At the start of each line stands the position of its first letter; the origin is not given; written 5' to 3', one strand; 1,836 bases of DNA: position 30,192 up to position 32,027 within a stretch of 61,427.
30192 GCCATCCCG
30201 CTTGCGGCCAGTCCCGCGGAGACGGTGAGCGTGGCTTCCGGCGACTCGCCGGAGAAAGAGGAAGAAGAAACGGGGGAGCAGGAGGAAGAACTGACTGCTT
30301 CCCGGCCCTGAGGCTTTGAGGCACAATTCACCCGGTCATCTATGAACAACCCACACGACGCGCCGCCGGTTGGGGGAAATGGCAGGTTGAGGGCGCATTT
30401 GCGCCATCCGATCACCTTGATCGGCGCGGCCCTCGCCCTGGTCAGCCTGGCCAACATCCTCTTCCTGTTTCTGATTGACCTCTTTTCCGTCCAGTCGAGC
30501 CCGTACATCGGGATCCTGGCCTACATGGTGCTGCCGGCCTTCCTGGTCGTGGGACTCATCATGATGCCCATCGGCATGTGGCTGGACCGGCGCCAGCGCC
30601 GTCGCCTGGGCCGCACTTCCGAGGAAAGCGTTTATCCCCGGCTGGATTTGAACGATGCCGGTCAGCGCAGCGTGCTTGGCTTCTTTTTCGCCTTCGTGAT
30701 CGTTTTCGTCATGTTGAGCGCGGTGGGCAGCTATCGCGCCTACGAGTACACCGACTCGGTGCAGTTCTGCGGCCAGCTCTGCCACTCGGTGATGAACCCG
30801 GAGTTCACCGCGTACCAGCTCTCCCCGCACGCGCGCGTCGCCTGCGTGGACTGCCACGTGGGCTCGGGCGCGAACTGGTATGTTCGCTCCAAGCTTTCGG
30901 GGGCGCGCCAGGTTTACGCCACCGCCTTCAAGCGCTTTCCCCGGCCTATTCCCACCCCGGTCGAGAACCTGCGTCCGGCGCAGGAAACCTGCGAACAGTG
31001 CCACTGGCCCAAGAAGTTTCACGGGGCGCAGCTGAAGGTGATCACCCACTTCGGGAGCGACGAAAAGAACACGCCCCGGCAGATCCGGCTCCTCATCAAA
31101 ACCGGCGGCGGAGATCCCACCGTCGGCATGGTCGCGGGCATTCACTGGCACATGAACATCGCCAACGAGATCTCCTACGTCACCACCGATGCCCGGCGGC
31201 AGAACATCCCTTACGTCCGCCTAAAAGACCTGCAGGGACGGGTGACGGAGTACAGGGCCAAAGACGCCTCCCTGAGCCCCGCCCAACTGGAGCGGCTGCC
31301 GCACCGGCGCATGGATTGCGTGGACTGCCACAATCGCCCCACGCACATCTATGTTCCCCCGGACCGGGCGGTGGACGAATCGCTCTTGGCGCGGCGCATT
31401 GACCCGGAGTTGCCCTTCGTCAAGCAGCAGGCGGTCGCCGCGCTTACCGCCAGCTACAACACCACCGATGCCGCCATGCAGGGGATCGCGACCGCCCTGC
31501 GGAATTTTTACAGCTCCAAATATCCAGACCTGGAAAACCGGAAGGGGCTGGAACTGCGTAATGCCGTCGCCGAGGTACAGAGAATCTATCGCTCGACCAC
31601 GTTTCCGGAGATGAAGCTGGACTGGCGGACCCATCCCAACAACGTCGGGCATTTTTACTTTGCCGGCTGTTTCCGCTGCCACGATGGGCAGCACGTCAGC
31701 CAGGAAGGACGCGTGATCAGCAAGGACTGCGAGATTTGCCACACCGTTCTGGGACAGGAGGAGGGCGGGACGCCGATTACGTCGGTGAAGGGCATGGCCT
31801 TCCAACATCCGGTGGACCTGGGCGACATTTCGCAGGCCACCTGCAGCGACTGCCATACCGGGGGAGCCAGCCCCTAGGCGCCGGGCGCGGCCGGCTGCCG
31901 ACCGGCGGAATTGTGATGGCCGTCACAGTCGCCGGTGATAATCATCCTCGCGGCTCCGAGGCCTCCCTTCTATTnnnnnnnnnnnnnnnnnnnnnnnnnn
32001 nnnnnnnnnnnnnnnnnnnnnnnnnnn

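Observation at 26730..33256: Candidate Crp/Fnr-gated multihaem electron-transfer module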

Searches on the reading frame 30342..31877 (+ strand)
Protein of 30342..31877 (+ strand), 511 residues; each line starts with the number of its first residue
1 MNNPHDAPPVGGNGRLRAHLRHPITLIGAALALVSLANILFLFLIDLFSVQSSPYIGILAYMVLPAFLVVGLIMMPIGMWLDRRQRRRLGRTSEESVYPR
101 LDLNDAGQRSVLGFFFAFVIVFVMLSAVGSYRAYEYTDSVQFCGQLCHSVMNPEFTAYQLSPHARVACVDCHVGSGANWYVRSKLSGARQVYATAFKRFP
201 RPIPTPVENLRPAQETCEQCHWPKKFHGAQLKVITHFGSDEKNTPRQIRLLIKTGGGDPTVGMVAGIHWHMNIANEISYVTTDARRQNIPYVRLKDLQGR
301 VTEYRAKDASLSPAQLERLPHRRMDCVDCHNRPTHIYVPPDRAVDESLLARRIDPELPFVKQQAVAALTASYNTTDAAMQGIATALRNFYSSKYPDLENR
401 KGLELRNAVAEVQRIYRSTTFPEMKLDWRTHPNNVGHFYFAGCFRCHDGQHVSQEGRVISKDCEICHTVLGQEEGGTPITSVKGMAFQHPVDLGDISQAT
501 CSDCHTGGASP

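Call 4: search_protein_families(library=pfam, proteins=[window:30342-31877:+], max_evalue=0.01)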
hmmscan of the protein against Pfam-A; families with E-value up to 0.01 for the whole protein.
window:30342-31877:+ (511 aa): 7 families
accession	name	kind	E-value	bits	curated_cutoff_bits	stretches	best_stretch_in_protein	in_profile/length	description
PF03264.19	Cytochrom_NNT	-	7e-13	49.1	24.1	1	111-198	7-98/174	NapC/NirT cytochrome c family, N-terminal region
PF14522.11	Cytochrome_C7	-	1.1e-07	32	24.8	0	433-468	43-67/67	Cytochrome c7 and related cytochrome c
PF14537.11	Cytochrom_c3_2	-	2.5e-06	28.3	25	1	442-507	8-66/79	Cytochrome c3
PF02085.21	Cytochrom_CIII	-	1.5e-05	25.7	22.9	0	425-506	22-83/101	Class III cytochrome C family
PF22113.1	Mtrc-MtrF_II-IV_dom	-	0.0014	18.7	30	0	162-230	78-134/176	Outer membrane cytochrome MtrC/MtrF-like, domains II/IV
PF08395.17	7tm_7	-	0.0046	16.7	26.6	1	20-148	27-155/370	7tm Chemosensory receptor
PF12442.13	DUF3681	-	0.0057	17.5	24.3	0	23-92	6-77/96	Protein of unknown function (DUF3681)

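Call 6: search_protein_families(library=ncbifam, proteins=[window:30342-31877:+], max_evalue=0.001)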
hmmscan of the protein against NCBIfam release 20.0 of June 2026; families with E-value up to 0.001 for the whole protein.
window:30342-31877:+ (511 aa): 4 families
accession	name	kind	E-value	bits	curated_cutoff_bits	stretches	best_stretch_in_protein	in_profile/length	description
TIGR03153.1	cytochr_NrfH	equivalog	1.1e-13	51.4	134.2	1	117-221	6-109/138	cytochrome c nitrite reductase small subunit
TIGR03508.1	decahem_SO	subfamily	2e-06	27.5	192.2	0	212-332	32-152/258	DmsE family decaheme c-type cytochrome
TIGR02161.1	napC_nirT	subfamily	0.00053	19.9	310.6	1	109-196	14-106/185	periplasmic nitrate (or nitrite) reductase c-type cytochrome, NapC/NirT family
TIGR02162.1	torC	equivalog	0.0009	18.6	478.2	0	119-196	23-105/387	pentaheme c-type cytochrome TorC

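Call 7: find_homologous_proteins(query=window:30342-31877:+)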
Query window:30342-31877:+ (511 aa): 8000 proteins with E <= 0.001 among 8000 candidates; the best 120 are listed.
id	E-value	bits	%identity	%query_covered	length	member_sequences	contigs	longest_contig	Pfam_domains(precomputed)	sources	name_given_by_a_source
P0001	0.0e+0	1109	91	100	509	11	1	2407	PF14537.12,PF03264.20,PF14522.12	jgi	-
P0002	7.5e-292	987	79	100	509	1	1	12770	PF14537.12,PF03264.20,PF14522.12,PF22113.2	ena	-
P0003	1.5e-269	913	75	97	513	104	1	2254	PF14537.12,PF03264.20,PF14522.12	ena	-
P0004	2.8e-260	882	71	98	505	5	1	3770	PF14537.12,PF03264.20,PF14522.12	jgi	jgi:hypothetical protein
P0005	7.4e-260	881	72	98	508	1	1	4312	PF14537.12,PF03264.20,PF14522.12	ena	-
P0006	3.3e-259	879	71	98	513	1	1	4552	PF14537.12,PF03264.20,PF14522.12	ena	-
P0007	3.2e-258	876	71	97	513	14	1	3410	PF14537.12,PF03264.20,PF14522.12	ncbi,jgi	-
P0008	5.6e-257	872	71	97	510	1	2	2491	PF14537.12,PF03264.20,PF14522.12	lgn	-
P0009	1.5e-256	870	71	98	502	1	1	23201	PF14537.12,PF03264.20,PF14522.12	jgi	jgi:nitrate/TMAO reductase-like tetraheme cytochrome c subunit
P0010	9.1e-256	868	71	98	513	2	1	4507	PF14537.12,PF03264.20,PF14522.12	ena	-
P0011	2.0e-255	866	70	97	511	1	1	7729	PF14537.12,PF03264.20,PF14522.12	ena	-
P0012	2.2e-255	866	70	98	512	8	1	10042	PF14537.12,PF03264.20,PF14522.12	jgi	jgi:nitrate/TMAO reductase-like tetraheme cytochrome c subunit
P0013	2.8e-255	866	70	97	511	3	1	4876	PF14537.12,PF03264.20,PF14522.12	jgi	-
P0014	4.3e-255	865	69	97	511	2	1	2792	PF14537.12,PF03264.20,PF14522.12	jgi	jgi:nitrate/TMAO reductase-like tetraheme cytochrome c subunit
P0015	4.8e-255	865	70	97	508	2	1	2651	PF14537.12,PF03264.20,PF14522.12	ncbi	-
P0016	8.8e-255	864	69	100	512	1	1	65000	PF14537.12,PF03264.20,PF14522.12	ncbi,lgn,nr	ncbi:MAG TPA: NapC/NirT family cytochrome c [Terriglobales bacterium]|nr:NapC/NirT family cytochrome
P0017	9.4e-255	864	70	97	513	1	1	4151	PF14537.12,PF03264.20,PF14522.12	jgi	jgi:nitrate/TMAO reductase-like tetraheme cytochrome c subunit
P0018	2.3e-254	863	71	97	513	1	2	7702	PF14537.12,PF03264.20,PF14522.12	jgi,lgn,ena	-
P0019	2.9e-254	863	69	99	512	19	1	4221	PF03264.20,PF14522.12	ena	-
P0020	3.8e-254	862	69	100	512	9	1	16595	PF14537.12,PF03264.20,PF14522.12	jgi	jgi:nitrate/TMAO reductase-like tetraheme cytochrome c subunit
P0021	4.3e-254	862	70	98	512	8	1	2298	PF14537.12,PF03264.20,PF14522.12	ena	-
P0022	8.9e-254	861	69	99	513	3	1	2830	PF14537.12,PF03264.20,PF14522.12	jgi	-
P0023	1.8e-253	860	70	100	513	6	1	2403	PF14537.12,PF03264.20,PF14522.12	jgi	jgi:hypothetical protein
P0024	2.3e-253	860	71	97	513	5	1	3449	PF14537.12,PF03264.20,PF14522.12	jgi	jgi:nitrate/TMAO reductase-like tetraheme cytochrome c subunit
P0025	3.0e-253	859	70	98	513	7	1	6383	PF14537.12,PF03264.20,PF14522.12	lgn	-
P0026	4.2e-253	859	70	92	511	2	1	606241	PF03264.20,PF14522.12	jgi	jgi:nitrate/TMAO reductase-like tetraheme cytochrome c subunit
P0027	4.2e-253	859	69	98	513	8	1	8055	PF14537.12,PF03264.20,PF14522.12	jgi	jgi:hypothetical protein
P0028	4.3e-253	859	69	98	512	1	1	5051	PF14537.12,PF03264.20,PF14522.12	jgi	jgi:nitrate/TMAO reductase-like tetraheme cytochrome c subunit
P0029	4.7e-253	859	70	97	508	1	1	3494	PF14537.12,PF03264.20,PF14522.12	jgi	jgi:nitrate/TMAO reductase-like tetraheme cytochrome c subunit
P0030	6.9e-253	858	70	97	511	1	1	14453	PF14537.12,PF03264.20,PF14522.12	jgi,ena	-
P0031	9.1e-253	858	70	98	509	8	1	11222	PF14537.12,PF03264.20,PF14522.12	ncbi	ncbi:MAG: NapC/NirT family cytochrome c [Terriglobales bacterium]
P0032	1.0e-252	857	69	97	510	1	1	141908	PF03264.20,PF14522.12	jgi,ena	-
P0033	1.1e-252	857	71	96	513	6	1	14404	PF14537.12,PF03264.20,PF14522.12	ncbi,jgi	jgi:hypothetical protein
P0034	1.4e-252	857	71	98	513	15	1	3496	PF14537.12,PF03264.20,PF14522.12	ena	-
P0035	1.5e-252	857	70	98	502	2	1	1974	PF14537.12,PF03264.20,PF14522.12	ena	-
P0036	2.0e-252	857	69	97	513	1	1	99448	PF03264.20,PF14522.12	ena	-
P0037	2.0e-252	857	68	100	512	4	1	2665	PF14537.12,PF03264.20,PF02085.22,PF14522.12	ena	-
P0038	2.1e-252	856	70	96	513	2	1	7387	PF14537.12,PF03264.20,PF14522.12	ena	-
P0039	2.2e-252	856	71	96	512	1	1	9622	PF14537.12,PF03264.20,PF14522.12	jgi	jgi:nitrate/TMAO reductase-like tetraheme cytochrome c subunit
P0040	3.7e-252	856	67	100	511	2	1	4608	PF14537.12,PF03264.20,PF14522.12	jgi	jgi:hypothetical protein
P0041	3.9e-252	856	68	100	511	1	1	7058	PF14537.12,PF03264.20,PF14522.12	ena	-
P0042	5.1e-252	855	71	97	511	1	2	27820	PF14537.12,PF03264.20,PF14522.12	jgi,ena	-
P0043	6.3e-252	855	71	96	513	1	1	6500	PF14537.12,PF03264.20,PF14522.12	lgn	-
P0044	8.5e-252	854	71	96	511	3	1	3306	PF14537.12,PF03264.20,PF14522.12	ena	-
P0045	1.1e-251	854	71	98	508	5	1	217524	PF14537.12,PF03264.20,PF14522.12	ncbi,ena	-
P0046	1.2e-251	854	68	100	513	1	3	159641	PF14537.12,PF03264.20,PF14522.12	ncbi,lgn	-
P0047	1.2e-251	854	70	98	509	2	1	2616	PF14537.12,PF03264.20,PF14522.12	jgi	jgi:nitrate/TMAO reductase-like tetraheme cytochrome c subunit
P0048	1.7e-251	853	69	97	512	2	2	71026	PF14537.12,PF03264.20,PF02085.22,PF14522.12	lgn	-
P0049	1.8e-251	853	70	98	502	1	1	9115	PF14537.12,PF03264.20,PF02085.22,PF14522.12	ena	-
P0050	2.6e-251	853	68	100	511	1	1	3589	PF14537.12,PF03264.20,PF14522.12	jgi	jgi:nitrate/TMAO reductase-like tetraheme cytochrome c subunit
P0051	4.1e-251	852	71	98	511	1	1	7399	PF14537.12,PF03264.20,PF14522.12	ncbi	-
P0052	8.2e-251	851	69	98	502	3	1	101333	PF14537.12,PF03264.20,PF14522.12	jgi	-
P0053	8.4e-251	851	69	96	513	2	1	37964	PF03264.20,PF14522.12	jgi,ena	-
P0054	9.9e-251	851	68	100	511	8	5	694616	PF14537.12,PF03264.20,PF14522.12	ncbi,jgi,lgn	jgi:nitrate/TMAO reductase-like tetraheme cytochrome c subunit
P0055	1.1e-250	851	70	96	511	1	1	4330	PF14537.12,PF03264.20,PF14522.12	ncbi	-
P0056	1.2e-250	851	69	97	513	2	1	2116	PF14537.12,PF03264.20,PF14522.12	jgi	-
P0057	1.4e-250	850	70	96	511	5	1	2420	PF14537.12,PF03264.20,PF14522.12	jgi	-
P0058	1.5e-250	850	68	98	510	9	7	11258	PF14537.12,PF03264.20,PF14522.12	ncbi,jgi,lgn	jgi:nitrate/TMAO reductase-like tetraheme cytochrome c subunit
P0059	1.8e-250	850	70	98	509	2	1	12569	PF14537.12,PF03264.20,PF14522.12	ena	-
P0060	2.3e-250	850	69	99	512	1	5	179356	PF14537.12,PF03264.20,PF14522.12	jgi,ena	-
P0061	2.6e-250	850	67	100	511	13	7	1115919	PF03264.20,PF14522.12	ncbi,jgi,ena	-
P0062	2.9e-250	849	70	97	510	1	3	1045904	PF14537.12,PF03264.20,PF14522.12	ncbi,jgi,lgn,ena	jgi:nitrate/TMAO reductase-like tetraheme cytochrome c subunit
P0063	3.5e-250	849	71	96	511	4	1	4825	PF14537.12,PF03264.20,PF02085.22,PF14522.12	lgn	-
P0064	3.7e-250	849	68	97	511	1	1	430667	PF14537.12,PF13194.12,PF03264.20,PF14522.12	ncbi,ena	-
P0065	4.1e-250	849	71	96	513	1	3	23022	PF14537.12,PF03264.20,PF14522.12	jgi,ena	-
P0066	6.6e-250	848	70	98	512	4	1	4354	PF14537.12,PF03264.20,PF14522.12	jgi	jgi:nitrate/TMAO reductase-like tetraheme cytochrome c subunit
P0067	6.9e-250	848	71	96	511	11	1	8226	PF14537.12,PF03264.20,PF14522.12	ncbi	-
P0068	8.3e-250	848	70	98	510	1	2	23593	PF14537.12,PF03264.20,PF14522.12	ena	-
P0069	9.2e-250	848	67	100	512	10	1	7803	PF14537.12,PF03264.20,PF14522.12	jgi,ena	-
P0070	9.3e-250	848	69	97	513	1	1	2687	PF14537.12,PF03264.20,PF14522.12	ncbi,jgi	-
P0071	1.0e-249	848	68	100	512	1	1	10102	PF14537.12,PF03264.20,PF14522.12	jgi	-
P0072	1.4e-249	847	70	99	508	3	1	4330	PF14537.12,PF03264.20,PF14522.12,PF22113.2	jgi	-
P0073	1.5e-249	847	68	97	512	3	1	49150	PF14537.12,PF03264.20,PF14522.12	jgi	jgi:nitrate/TMAO reductase-like tetraheme cytochrome c subunit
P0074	1.8e-249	847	70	96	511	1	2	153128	PF14537.12,PF03264.20,PF14522.12,PF22113.2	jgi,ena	-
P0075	2.2e-249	846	67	100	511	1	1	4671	PF14537.12,PF03264.20,PF14522.12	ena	-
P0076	2.2e-249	846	68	100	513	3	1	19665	PF14537.12,PF03264.20,PF14522.12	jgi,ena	-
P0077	2.9e-249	846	68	100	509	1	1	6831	PF14537.12,PF03264.20,PF14522.12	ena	-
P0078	2.9e-249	846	70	96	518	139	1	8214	PF14537.12,PF03264.20,PF14522.12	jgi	-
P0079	3.0e-249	846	68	99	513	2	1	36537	PF14537.12,PF03264.20,PF14522.12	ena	-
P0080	3.5e-249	846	67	100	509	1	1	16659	PF14537.12,PF03264.20,PF14522.12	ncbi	-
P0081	3.6e-249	846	69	98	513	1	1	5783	PF03264.20,PF14522.12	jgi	jgi:nitrate/TMAO reductase-like tetraheme cytochrome c subunit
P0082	4.1e-249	846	66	100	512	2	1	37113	PF14537.12,PF03264.20,PF02085.22,PF14522.12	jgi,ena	-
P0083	4.4e-249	845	70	98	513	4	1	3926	PF14537.12,PF03264.20,PF14522.12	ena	-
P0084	4.9e-249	845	70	96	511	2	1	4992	PF14537.12,PF03264.20,PF14522.12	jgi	jgi:hypothetical protein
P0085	5.0e-249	845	68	99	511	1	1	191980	PF14537.12,PF03264.20,PF14522.12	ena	-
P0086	5.3e-249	845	69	97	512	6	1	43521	PF14537.12,PF03264.20,PF14522.12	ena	-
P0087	6.9e-249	845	68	97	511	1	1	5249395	PF14537.12,PF13194.12,PF03264.20,PF14522.12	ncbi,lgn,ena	-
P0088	7.3e-249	845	69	96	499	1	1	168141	PF14537.12,PF03264.20,PF14522.12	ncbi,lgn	-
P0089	7.5e-249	845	69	99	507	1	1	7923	PF14537.12,PF03264.20,PF14522.12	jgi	jgi:nitrate/TMAO reductase-like tetraheme cytochrome c subunit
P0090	7.7e-249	845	67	100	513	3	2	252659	PF14537.12,PF03264.20,PF14522.12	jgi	jgi:nitrate/TMAO reductase-like tetraheme cytochrome c subunit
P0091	9.6e-249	844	69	97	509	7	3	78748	PF14537.12,PF03264.20,PF14522.12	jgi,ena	-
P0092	9.8e-249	844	67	100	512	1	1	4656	PF03264.20,PF14522.12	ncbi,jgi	ncbi:MAG TPA: NapC/NirT family cytochrome c [Terriglobales bacterium]|jgi:hypothetical protein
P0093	1.0e-248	844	70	98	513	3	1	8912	PF14537.12,PF03264.20,PF14522.12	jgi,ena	jgi:NapC/NirT cytochrome c family protein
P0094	1.2e-248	844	66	99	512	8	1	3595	PF14537.12,PF03264.20,PF14522.12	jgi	jgi:hypothetical protein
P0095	1.6e-248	844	69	96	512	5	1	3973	PF14537.12,PF03264.20,PF14522.12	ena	-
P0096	1.8e-248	843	67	100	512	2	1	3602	PF03264.20,PF14522.12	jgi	jgi:nitrate/TMAO reductase-like tetraheme cytochrome c subunit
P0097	1.8e-248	843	67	100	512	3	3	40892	PF14537.12,PF03264.20,PF14522.12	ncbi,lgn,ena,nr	ncbi:MAG: NapC/NirT family cytochrome c [Acidobacteriia bacterium]|nr:NapC/NirT family cytochrome c 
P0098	2.1e-248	843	67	100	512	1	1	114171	PF14537.12,PF03264.20,PF14522.12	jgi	jgi:nitrate/TMAO reductase-like tetraheme cytochrome c subunit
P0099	2.2e-248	843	67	100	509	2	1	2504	PF14537.12,PF03264.20,PF14522.12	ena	-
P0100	2.4e-248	843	71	95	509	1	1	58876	PF14537.12,PF03264.20,PF14522.12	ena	-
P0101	3.5e-248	843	69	97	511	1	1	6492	PF14537.12,PF03264.20,PF14522.12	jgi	jgi:nitrate/TMAO reductase-like tetraheme cytochrome c subunit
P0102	3.5e-248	843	67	100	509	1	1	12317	PF14537.12,PF03264.20,PF14522.12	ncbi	-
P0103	3.8e-248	842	67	99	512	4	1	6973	PF14537.12,PF03264.20,PF14522.12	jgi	jgi:nitrate/TMAO reductase-like tetraheme cytochrome c subunit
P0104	4.3e-248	842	67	100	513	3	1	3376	PF03264.20,PF14522.12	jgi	jgi:nitrate/TMAO reductase-like tetraheme cytochrome c subunit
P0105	4.3e-248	842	69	97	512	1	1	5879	PF14537.12,PF03264.20,PF14522.12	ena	-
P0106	5.2e-248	842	69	99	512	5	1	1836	PF14537.12,PF03264.20,PF14522.12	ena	-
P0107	6.0e-248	842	69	96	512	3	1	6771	PF14537.12,PF03264.20,PF14522.12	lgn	-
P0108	6.1e-248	842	69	98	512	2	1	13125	PF14537.12,PF03264.20,PF14522.12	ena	-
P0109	6.2e-248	842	67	99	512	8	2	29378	PF14537.12,PF03264.20,PF14522.12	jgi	jgi:nitrate/TMAO reductase-like tetraheme cytochrome c subunit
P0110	6.3e-248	842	68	98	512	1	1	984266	PF14537.12,PF03264.20,PF02085.22,PF14522.12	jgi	jgi:nitrate/TMAO reductase-like tetraheme cytochrome c subunit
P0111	6.3e-248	842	68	98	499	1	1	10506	PF14537.12,PF03264.20,PF14522.12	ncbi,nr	ncbi:MAG: NapC/NirT family cytochrome c [candidate division NC10 bacterium]|nr:NapC/NirT family cyto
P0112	7.0e-248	842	68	100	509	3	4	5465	PF14537.12,PF03264.20,PF14522.12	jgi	jgi:nitrate/TMAO reductase-like tetraheme cytochrome c subunit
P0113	9.1e-248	841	68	97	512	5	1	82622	PF14537.12,PF03264.20,PF14522.12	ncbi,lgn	ncbi:MAG TPA: NapC/NirT family cytochrome c [Terriglobales bacterium]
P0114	1.0e-247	841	69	100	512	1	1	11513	PF14537.12,PF03264.20,PF14522.12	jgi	jgi:nitrate/TMAO reductase-like tetraheme cytochrome c subunit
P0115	1.4e-247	840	68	97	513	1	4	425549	PF14537.12,PF03264.20,PF14522.12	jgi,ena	-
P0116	2.2e-247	840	69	98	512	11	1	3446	PF14537.12,PF03264.20,PF14522.12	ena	-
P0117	2.9e-247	839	69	97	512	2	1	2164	PF14537.12,PF03264.20,PF14522.12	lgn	-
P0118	3.1e-247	839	69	96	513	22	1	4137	PF14537.12,PF03264.20,PF14522.12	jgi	-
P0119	3.3e-247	839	68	96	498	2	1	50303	PF14537.12,PF03264.20,PF14522.12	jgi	-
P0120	4.0e-247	839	68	98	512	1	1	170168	PF14537.12,PF03264.20,PF14522.12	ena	-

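Call 14: search_solved_structures(query=window:30342-31877:+, max_evalue=0.01)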
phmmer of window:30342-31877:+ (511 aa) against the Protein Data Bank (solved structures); distinct sequences matched with E-value up to 0.01: 1.
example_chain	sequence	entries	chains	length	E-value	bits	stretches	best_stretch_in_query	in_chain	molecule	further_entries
2j7a_C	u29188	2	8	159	1.1e-07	34.1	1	133-232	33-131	CYTOCHROME C QUINOL DEHYDROGENASE NRFH | NAPC/NIRT CYTOCHROME C FAMILY PROTEIN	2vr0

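Call 19: find_encoding_contigs(protein=P0087, flank=10000, max_places=2)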
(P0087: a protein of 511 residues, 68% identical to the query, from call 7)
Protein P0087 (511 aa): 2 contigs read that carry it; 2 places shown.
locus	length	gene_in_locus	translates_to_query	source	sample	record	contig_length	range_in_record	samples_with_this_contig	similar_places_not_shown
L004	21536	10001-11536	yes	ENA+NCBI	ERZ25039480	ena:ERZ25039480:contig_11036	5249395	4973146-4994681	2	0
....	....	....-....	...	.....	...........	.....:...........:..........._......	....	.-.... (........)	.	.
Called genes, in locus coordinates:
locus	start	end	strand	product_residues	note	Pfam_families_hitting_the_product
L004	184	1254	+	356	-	-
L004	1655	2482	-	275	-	PF03544:TonB_C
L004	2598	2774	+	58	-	-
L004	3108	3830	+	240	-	PF00027:cNMP_binding, PF13545:HTH_Crp_2, PF00325:Crp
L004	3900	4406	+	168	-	PF00027:cNMP_binding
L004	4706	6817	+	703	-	PF14522:Cytochrome_C7 (faint), PF14537:Cytochrom_c3_2 (faint), PF22113:Mtrc-MtrF_II-IV_dom (faint), PF09699:Paired_CXXCH_1 (faint)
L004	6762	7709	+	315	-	PF01292:Ni_hydr_CYTB (weak)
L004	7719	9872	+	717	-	PF09699:Paired_CXXCH_1 (faint), PF14522:Cytochrome_C7 (faint), PF14537:Cytochrom_c3_2 (faint), PF01292:Ni_hydr_CYTB (weak), PF14358:DUF4405 (faint), PF01292:Ni_hydr_CYTB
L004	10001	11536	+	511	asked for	PF13194:DUF4010 (weak), PF03264:Cytochrom_NNT, PF14522:Cytochrome_C7 (faint), PF14537:Cytochrom_c3_2 (faint)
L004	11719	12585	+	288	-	PF01048:PNP_UDP_1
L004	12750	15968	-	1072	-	PF13620:CarboxypepD_reg, PF13715:CarbopepD_reg_2 (faint), PF25183:OMP_b-brl_4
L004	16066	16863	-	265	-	PF01887:SAM_HAT_N, PF20257:SAM_HAT_C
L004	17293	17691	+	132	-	PF01243:PNPOx_N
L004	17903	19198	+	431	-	PF13088:BNR_2, PF24316:Tli3 (faint), PF02012:BNR (faint)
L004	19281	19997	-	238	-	PF00717:Peptidase_S24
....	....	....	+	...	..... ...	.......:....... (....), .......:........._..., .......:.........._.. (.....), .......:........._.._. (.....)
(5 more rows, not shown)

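Call 29: find_encoding_contigs(protein=P0002, flank=10000, max_places=2)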
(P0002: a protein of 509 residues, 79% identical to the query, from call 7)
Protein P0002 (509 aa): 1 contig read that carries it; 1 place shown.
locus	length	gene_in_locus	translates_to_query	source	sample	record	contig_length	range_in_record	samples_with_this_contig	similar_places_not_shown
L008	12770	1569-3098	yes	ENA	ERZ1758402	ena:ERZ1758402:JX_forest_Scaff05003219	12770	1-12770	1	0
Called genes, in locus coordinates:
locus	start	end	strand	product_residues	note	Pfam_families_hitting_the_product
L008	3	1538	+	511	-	?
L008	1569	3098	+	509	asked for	PF03264:Cytochrom_NNT, PF14522:Cytochrome_C7 (faint), PF14537:Cytochrom_c3_2 (faint), PF22113:Mtrc-MtrF_II-IV_dom (faint)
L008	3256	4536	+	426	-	PF04055:Radical_SAM, PF13186:SPASM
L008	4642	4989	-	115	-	-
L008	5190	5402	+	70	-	-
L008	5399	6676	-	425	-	PF00675:Peptidase_M16, PF05193:Peptidase_M16_C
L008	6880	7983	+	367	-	PF21016:RlmN_N (weak), PF04055:Radical_SAM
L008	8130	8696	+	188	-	PF18011:Catalase_C, PF01965:DJ-1_PfpI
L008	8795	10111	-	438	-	PF00882:Zn_dep_PLPC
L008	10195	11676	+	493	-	PF13231:PMT_2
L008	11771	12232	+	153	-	PF20432:Xre-like-HTH (weak), PF09722:Xre_MbcA_ParS_C (weak)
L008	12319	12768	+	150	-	?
